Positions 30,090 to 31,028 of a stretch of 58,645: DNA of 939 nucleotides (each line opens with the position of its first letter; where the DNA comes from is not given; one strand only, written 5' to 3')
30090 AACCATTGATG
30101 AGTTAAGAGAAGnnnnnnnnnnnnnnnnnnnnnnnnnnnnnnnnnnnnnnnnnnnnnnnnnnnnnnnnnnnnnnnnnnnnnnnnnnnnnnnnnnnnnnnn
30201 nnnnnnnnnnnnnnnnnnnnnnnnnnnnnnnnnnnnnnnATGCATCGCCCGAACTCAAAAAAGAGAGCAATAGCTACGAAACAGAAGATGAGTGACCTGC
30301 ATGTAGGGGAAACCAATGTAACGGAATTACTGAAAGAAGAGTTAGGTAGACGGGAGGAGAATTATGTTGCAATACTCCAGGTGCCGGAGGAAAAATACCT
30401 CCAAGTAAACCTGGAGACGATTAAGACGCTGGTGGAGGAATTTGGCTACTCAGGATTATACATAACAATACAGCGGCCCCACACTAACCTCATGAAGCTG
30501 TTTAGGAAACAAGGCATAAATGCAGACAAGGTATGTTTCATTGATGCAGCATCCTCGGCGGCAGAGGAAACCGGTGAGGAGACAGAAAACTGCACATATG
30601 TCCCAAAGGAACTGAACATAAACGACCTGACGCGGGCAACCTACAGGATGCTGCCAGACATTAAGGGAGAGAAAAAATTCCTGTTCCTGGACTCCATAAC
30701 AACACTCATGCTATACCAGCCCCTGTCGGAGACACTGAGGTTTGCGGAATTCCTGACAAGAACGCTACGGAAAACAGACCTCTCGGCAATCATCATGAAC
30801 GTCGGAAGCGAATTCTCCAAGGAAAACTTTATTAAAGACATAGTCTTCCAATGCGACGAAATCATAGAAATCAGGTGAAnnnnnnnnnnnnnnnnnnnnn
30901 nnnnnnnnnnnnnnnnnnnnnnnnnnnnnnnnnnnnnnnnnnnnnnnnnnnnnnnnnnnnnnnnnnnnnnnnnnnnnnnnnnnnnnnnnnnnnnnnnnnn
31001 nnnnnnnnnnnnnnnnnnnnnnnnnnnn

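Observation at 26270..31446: KaiC-centred signalling island whose receptor has no conventional output domain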

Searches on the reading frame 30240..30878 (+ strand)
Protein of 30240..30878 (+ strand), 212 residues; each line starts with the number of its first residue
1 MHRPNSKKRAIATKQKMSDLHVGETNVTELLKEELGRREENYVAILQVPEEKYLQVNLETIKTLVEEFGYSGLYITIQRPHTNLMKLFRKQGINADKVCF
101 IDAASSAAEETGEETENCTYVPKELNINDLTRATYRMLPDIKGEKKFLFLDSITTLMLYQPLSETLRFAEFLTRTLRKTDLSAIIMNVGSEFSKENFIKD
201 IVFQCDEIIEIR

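Call 3: search_protein_families(library=pfam, proteins=[window:30240-30878:+], max_evalue=0.1)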
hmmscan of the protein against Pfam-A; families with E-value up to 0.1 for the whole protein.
window:30240-30878:+ (212 aa): 3 families
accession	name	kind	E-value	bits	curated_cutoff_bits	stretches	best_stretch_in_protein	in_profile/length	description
PF06745.19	ATPase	-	4e-06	26.8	26.6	1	65-196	44-170/231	KaiC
PF24336.1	DUF7504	-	0.0043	18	27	1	88-181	48-151/179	Family of unknown function (DUF7504)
PF23365.1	DUF7090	-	0.012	15.8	27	1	95-211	68-182/192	Family of unknown function (DUF7090)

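Call 4: search_protein_families(library=ncbifam, proteins=[window:30240-30878:+], max_evalue=0.1)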
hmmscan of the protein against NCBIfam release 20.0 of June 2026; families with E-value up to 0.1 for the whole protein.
window:30240-30878:+ (212 aa): 0 families

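Call 24: search_solved_structures(query=A1, max_evalue=10, show_alignments=2)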
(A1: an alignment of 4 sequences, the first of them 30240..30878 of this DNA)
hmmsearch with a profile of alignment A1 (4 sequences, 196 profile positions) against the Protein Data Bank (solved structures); distinct sequences matched with E-value up to 10: 1.
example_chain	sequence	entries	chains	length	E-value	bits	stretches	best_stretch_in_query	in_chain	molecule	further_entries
2i6x_A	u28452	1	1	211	1.7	11.1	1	81-138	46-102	Hydrolase, haloacid dehalogenase-like family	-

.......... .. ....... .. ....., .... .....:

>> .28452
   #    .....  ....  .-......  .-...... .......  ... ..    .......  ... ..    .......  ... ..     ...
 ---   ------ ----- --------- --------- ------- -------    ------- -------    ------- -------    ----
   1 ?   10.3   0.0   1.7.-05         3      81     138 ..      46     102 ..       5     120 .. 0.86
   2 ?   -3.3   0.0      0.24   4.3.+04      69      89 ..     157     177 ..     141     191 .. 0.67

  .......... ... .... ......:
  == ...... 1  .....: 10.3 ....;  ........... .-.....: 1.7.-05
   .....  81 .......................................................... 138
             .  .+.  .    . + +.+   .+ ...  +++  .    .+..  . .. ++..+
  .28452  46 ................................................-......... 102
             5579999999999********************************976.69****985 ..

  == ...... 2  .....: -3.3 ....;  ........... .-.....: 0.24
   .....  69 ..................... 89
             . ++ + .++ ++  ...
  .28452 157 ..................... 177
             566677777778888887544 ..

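Call 27: find_homologous_proteins(query=window:30288-30878:+, max_evalue=0.001)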
Query window:30288-30878:+ (196 aa): 23 proteins with E <= 0.001 among 143 candidates.
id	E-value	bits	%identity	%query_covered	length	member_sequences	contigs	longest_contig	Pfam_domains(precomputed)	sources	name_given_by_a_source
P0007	3.0e-122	423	100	100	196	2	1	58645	PF06745.20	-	-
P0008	1.3e-101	355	84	100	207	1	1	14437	-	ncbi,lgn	-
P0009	5.6e-97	340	80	100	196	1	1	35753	PF06745.20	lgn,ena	-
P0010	8.7e-91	320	74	100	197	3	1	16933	PF06745.20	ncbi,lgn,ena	-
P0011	1.9e-74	267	62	99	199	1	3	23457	-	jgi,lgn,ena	-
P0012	4.6e-71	256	60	99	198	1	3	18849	PF06745.20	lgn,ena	-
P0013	4.8e-68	246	57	99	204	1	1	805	PF06745.20,PF23365.2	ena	-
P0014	1.5e-65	238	56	99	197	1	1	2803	PF06745.20,PF23365.2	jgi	-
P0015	5.0e-65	236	55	99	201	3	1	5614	-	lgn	-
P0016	9.0e-64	232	54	99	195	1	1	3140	-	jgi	-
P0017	2.6e-63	231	53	99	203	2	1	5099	PF06745.20,PF23365.2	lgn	-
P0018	1.1e-62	229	54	99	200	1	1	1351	PF06745.20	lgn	-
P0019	1.8e-61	225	52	94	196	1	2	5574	PF06745.20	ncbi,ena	-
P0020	1.1e-60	222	52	99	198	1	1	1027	PF06745.20,PF23365.2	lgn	-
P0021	1.2e-60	222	52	99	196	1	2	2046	PF06745.20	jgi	-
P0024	1.7e-52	195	47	96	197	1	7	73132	-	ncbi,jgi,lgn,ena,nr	ncbi:hypothetical protein J4423_04325 [Candidatus Pacearchaeota archaeon]|nr:hypothetical protein [C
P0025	8.9e-51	190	49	95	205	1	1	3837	-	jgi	jgi:KaiC/GvpD/RAD55 family RecA-like ATPase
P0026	7.9e-49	184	45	99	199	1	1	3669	-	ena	-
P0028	3.9e-42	162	39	94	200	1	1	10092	-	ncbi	-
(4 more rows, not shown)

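Call 29: find_encoding_contigs(protein=P0024, flank=8000, max_places=2)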
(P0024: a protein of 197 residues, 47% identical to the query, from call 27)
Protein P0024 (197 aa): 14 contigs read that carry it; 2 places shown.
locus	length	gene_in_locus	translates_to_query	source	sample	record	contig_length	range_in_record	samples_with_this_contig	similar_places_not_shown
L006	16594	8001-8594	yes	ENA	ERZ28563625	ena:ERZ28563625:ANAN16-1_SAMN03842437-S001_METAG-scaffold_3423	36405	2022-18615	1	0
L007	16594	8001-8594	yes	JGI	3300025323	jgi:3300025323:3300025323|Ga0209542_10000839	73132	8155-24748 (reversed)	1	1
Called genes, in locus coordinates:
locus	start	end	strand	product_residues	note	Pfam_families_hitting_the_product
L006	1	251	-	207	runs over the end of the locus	PF22175:Ogg-HhH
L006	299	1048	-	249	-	PF02535:Zip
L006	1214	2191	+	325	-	-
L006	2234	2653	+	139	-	PF08570:DUF1761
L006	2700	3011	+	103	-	-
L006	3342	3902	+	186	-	-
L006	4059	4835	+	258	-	-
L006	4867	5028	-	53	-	-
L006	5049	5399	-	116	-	-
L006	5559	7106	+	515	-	PF05625:PAXNEB (faint), PF13481:AAA_25 (faint), PF03796:DnaB_C (faint), PF06745:ATPase, PF08423:Rad51 (faint), PF23442:DUF7125 (faint), PF06745:ATPase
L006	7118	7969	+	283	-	-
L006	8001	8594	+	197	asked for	-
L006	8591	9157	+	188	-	PF24336:DUF7504 (weak)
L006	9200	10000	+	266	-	PF13481:AAA_25, PF23442:DUF7125 (faint), PF06745:ATPase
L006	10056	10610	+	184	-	-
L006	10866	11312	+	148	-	-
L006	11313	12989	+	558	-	PF03485:Arg_tRNA_synt_N, PF00750:tRNA-synt_1d, PF05746:DALR_1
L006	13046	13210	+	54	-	-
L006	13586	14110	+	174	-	-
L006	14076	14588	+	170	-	-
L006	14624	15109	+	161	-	-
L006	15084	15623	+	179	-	-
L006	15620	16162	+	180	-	-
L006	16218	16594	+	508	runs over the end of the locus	PF00437:T2SSE, PF27713:UCP018868 (weak)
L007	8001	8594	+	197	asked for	-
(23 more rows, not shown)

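Call 30: find_encoding_contigs(protein=P0012, flank=8000, max_places=2)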
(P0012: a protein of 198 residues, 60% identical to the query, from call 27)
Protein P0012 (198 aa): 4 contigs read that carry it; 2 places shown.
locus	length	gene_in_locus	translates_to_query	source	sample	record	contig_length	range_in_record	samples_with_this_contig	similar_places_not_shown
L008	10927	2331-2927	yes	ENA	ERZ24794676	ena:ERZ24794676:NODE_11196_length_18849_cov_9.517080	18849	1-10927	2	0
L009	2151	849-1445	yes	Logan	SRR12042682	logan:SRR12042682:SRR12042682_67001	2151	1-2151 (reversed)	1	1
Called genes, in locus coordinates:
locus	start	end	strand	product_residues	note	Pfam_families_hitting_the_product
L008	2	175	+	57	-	?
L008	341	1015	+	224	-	PF01022:HTH_5 (faint), PF13412:HTH_24 (weak), PF01909:NTP_transf_2, PF18765:Polbeta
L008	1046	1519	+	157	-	PF05168:HEPN (faint)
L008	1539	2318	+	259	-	PF00753:Lactamase_B, PF19583:ODP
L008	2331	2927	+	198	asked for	PF06745:ATPase (weak)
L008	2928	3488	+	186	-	-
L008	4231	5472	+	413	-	PF02661:Fic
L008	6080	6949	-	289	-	PF00665:rve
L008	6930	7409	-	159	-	PF13384:HTH_23 (weak), PF13551:HTH_29 (faint)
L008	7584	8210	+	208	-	-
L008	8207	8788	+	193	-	-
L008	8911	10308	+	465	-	PF01814:Hemerythrin, PF03796:DnaB_C (faint), PF06745:ATPase, PF13481:AAA_25 (faint), PF23442:DUF7125 (faint)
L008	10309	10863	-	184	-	-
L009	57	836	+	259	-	PF00753:Lactamase_B, PF19583:ODP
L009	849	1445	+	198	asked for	PF06745:ATPase (weak)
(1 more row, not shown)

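Call 32: find_related_loci(query=A4, collection=genome_contigs, flank=7000)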
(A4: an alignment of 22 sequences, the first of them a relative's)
Query A4 (196 aa) in genome_contigs; peptide patterns used: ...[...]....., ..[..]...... (x = any residue, [..] = any of these).
26 stretches matched a pattern; 3 encode a relative of the query (tblastn E <= 1e-3); 3 distinct loci.
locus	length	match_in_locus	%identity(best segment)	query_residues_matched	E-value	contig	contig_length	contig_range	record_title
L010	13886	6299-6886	84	1-196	4e-112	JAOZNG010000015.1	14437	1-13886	MAG: archaeon isolate GMC4.concoct.133_sub GMC4_5093_length_14437_cov_5.156446, whole genome shotgun sequence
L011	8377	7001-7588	74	1-196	1e-100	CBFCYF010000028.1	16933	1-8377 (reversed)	MAG TPA_asm: uncultured archaeon isolate SRR26215687_concoct_40 genome assembly, contig: ERZ25073490.1299, whole genome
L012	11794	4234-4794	47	8-195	1e-60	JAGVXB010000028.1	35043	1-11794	Candidatus Pacearchaeota archaeon isolate RIFCSPHIGHO2_01_FULL_34_23 rifcsphigho2_01_scaffold_5136, whole genome shotgun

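Call 39: search_protein_families(library=pfam, proteins=[L011:4965-7004:+, L012:3333-4184:+, L012:5415-6215:+, L012:6262-6825:+, L008:1539-2318:+, L008:7584-8210:+, L008:8207-8788:+, L008:8911-10308:+], max_evalue=0.01)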
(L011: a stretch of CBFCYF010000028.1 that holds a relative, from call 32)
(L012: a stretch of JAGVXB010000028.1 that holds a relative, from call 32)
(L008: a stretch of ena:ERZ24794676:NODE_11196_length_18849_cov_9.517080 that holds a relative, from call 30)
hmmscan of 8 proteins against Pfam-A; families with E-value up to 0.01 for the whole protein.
L011:4965-7004:+ (679 aa): 11 families
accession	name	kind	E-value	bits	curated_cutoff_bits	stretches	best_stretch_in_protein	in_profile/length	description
PF13426.13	PAS_9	-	2.7e-33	114.7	27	2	452-551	2-102/103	PAS domain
PF00989.32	PAS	-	7.5e-26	90.8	22.6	2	443-550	3-113/113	PAS fold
PF08448.16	PAS_4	-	4.9e-21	75.5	23.1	2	450-554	4-109/110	PAS fold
PF08447.18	PAS_3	-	1.6e-19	70.4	25.6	2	464-541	2-83/89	PAS fold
PF00672.30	HAMP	-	1.4e-13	51.4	25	1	357-408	1-51/53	HAMP domain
PF13188.13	PAS_8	-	2e-12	47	21.8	1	442-491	2-52/65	PAS domain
PF02743.24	dCache_1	-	3.3e-07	30.5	45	1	124-322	58-239/240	Cache domain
PF14598.12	PAS_11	-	0.00015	22.2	25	0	458-517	9-68/109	PAS domain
PF18095.7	PAS_12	-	0.00059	19.8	22.6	0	542-657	27-141/153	UPF0242 C-terminal PAS-like domain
PF12860.13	PAS_7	-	0.0014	19.2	27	0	451-557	5-114/115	PAS fold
PF24990.1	PAS_13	-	0.0042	17.8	27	0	461-542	10-67/143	ERT1/acuK family PAS domain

L012:3333-4184:+ (283 aa): 0 families

L012:5415-6215:+ (266 aa): 10 families
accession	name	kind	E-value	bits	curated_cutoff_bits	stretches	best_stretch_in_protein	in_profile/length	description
PF06745.19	ATPase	-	1.6e-53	181.9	26.6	1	18-257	1-230/231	KaiC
PF13481.12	AAA_25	-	1.6e-07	31.6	27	1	25-182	22-181/195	AAA domain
PF03796.21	DnaB_C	-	8.6e-05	22.5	27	1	18-124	2-110/255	DnaB-like helicase C terminal domain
PF25199.1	nSTAND_NTPase5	-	0.0012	19.2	34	1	35-76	40-82/145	Novel STAND NTPase 5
PF20720.3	nSTAND3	-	0.0012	19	27.2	1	35-74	16-56/155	Novel STAND NTPase 3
PF05729.18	NACHT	-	0.0039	17.5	26.7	0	37-197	1-135/167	NACHT domain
PF00154.27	RecA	-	0.0043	17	27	1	18-92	33-106/262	recA bacterial DNA recombination protein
PF13173.12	AAA_14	-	0.0056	17.1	27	0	38-82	4-47/129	AAA domain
PF07088.17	GvpD_P-loop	-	0.0065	16.8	24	0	35-77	9-50/189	GvpD gas vesicle protein, P-loop domain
PF09848.15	SLFN-g3_helicase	-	0.0085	15.8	24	0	37-75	2-42/354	Schlafen group 3, DNA/RNA helicase domain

L012:6262-6825:+ (187 aa): 0 families

L008:1539-2318:+ (259 aa): 2 families
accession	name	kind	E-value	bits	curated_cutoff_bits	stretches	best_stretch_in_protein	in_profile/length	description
PF19583.5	ODP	-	1.8e-60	204.6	27.2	1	30-219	3-194/194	ODP family beta lactamase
PF00753.33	Lactamase_B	-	8.4e-13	49.1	22.7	1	30-218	6-196/196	Metallo-beta-lactamase superfamily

L008:7584-8210:+ (208 aa): 2 families
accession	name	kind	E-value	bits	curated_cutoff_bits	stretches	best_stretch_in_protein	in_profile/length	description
PF02697.20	VAPB_antitox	-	0.0003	21.9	27.9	1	9-45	1-37/69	Putative antitoxin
PF24434.1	DUF7557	-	0.00049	19.9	25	1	8-38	1-31/45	Family of unknown function (DUF7557)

L008:8207-8788:+ (193 aa): 1 family
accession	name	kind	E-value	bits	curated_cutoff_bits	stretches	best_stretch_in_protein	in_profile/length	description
PF17246.8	CDC24_OB1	-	0.0067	16.9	25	1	97-150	27-79/125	Cell division control protein 24, OB domain 1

L008:8911-10308:+ (465 aa): 10 families
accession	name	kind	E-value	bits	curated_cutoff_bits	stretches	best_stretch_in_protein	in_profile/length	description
PF06745.19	ATPase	-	1.1e-54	185.6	26.6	1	226-458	2-230/231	KaiC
PF01814.28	Hemerythrin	-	4.1e-16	60.1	25.3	1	21-144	3-125/127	Hemerythrin HHE cation binding domain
PF03796.21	DnaB_C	-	1.3e-05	25.1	27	1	227-337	4-110/255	DnaB-like helicase C terminal domain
PF13481.12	AAA_25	-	1.6e-05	25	27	1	232-390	22-188/195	AAA domain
PF07088.17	GvpD_P-loop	-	0.00031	21.1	24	1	242-420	9-176/189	GvpD gas vesicle protein, P-loop domain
PF24883.2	NPHP3_N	-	0.0012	19.5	24.8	1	244-285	23-64/164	Nephrocystin 3, N-terminal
PF13173.12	AAA_14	-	0.0024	18.3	27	0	244-288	3-46/129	AAA domain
PF00154.27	RecA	-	0.0035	17.3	27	0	216-300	24-107/262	recA bacterial DNA recombination protein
PF09848.15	SLFN-g3_helicase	-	0.0039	16.9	24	1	245-289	3-49/354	Schlafen group 3, DNA/RNA helicase domain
PF20720.3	nSTAND3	-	0.0085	16.2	27.2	0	244-288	18-63/155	Novel STAND NTPase 3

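Call 40: predict_structure(alignment_id=A4)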
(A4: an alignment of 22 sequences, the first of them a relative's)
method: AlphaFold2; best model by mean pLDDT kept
length: 196 residues; sequences in the alignment: 22
mean_pLDDT: 86.1   pTM: 0.86
mean pLDDT of the five models: 86.1, 85.3, 85.1, 85.1, 83.8
residues with pLDDT >= 90: 94; 70-90: 79; 50-70: 23; < 50: 0
segments of 3 or more residues with pLDDT < 50: none
pLDDT, mean of each block of 10 residues (from residue 1): 87 92 85 91 95 95 89 92 87 60 80 92 91 92 87 89 91 71 68 87
secondary structure, 60 per line:
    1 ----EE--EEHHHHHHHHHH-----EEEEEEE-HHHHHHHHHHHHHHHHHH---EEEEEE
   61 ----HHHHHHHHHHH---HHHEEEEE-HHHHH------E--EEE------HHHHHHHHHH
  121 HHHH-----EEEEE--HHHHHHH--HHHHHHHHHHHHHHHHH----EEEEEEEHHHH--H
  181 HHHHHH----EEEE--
elements in order: H11-20 E26-32 H34-51 E55-60 H65-75 E82-86 H88-92 E102-104 H111-124 E130-134 H137-143 H146-162 E167-173 H174-177 H180-186 E191-194

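Call 44: fold_search(model_id=the predicted structure, library=pdb)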
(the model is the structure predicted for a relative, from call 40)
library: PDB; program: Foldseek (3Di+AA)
matches with E <= 10: 1807; with E <= 0.001: 196
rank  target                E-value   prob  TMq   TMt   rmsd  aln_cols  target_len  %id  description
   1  3bs4_A                6.8e-07  1.00  0.68  0.56   4.5       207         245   12  Crystal structure of uncharacterized protein PH0321 from Pyrococcus horikoshii in complex with an unknown peptide (released 2008-01-15)
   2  2zts_A                3.7e-06  1.00  0.57  0.52   6.8       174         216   17  Crystal structure of KaiC-like protein PH0186 from hyperthermophilic archaea Pyrococcus horikoshii OT3 (released 2009-03-24)
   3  2dr3_B                4.8e-06  1.00  0.71  0.60   5.6       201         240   16  Crystal Structure of RecA superfamily ATPase PH0284 from Pyrococcus horikoshii OT3 (released 2006-12-06)
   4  2zts_C                9.0e-06  1.00  0.63  0.56   4.2       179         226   17  Crystal structure of KaiC-like protein PH0186 from hyperthermophilic archaea Pyrococcus horikoshii OT3 (released 2009-03-24)
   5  2dr3_F                1.1e-05  1.00  0.72  0.61   5.0       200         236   17  Crystal Structure of RecA superfamily ATPase PH0284 from Pyrococcus horikoshii OT3 (released 2006-12-06)
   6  8u1h_A                1.5e-05  1.00  0.59  0.28   7.3       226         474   13  Axle-less Bacillus sp. PS3 F1 ATPase mutant (released 2024-09-11)
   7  4yds                  3.1e-05  1.00  0.58  0.52   5.9       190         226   12  FlaH from Sulfolobus acidocaldarius with ATP and Mg-Ion (released 2015-11-11)
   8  7s65_B                3.6e-05  1.00  0.67  0.31   6.2       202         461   12  Compressed conformation of nighttime state KaiC (released 2021-09-22)
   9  8zn7_F                4.0e-05  1.00  0.66  0.31   6.2       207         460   13  Crystal Structure of Designed Clock Protein KaiC (released 2025-04-16)
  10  2dr3_A                4.9e-05  1.00  0.69  0.60   3.3       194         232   18  Crystal Structure of RecA superfamily ATPase PH0284 from Pyrococcus horikoshii OT3 (released 2006-12-06)
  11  7dy1_A                4.9e-05  1.00  0.64  0.31   8.3       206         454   12  Crystal Structure of Cyanobacterial Circadian Clock Protein KaiC (released 2022-05-18)
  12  2w0m                  5.5e-05  1.00  0.60  0.54   3.7       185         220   16  Crystal Structure of sso2452 from Sulfolobus solfataricus P2 (released 2009-05-19)
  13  8zn5_C                5.5e-05  1.00  0.64  0.30   5.3       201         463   13  Crystal Structure of Designed Clock Protein KaiC (released 2025-04-16)
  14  2dr3_C                5.5e-05  1.00  0.62  0.54   6.0       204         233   17  Crystal Structure of RecA superfamily ATPase PH0284 from Pyrococcus horikoshii OT3 (released 2006-12-06)
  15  9vkp_F                5.9e-05  1.00  0.48  0.24   8.3       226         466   13  Cryo-EM structure of F-ATP synthase from Mycobacteroides abscessus (Rotational State 1) (released 2026-01-14)
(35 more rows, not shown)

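Call 45: find_encoding_contigs(protein=P0028, flank=8000, max_places=2)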
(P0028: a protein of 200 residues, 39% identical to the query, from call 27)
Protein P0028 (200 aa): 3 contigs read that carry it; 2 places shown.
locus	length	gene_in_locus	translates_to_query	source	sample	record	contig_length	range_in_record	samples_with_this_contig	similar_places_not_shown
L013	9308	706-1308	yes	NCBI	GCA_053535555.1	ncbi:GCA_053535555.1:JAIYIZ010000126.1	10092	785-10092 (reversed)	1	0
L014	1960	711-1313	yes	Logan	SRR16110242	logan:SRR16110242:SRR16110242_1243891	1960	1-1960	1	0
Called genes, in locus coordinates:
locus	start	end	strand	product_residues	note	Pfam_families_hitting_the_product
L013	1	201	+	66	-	?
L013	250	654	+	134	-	PF00672:HAMP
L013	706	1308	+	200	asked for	-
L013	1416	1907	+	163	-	-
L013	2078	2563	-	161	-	PF04021:Class_IIIsignal (weak)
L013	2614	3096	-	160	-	-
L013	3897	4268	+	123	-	PF04021:Class_IIIsignal (weak)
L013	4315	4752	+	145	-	PF04021:Class_IIIsignal (faint)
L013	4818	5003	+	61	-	PF04021:Class_IIIsignal (weak)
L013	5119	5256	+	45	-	-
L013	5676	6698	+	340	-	PF01478:Peptidase_A24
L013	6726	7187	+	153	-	-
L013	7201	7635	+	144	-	-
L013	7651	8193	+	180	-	-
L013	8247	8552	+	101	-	-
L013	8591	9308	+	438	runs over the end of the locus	-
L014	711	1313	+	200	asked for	-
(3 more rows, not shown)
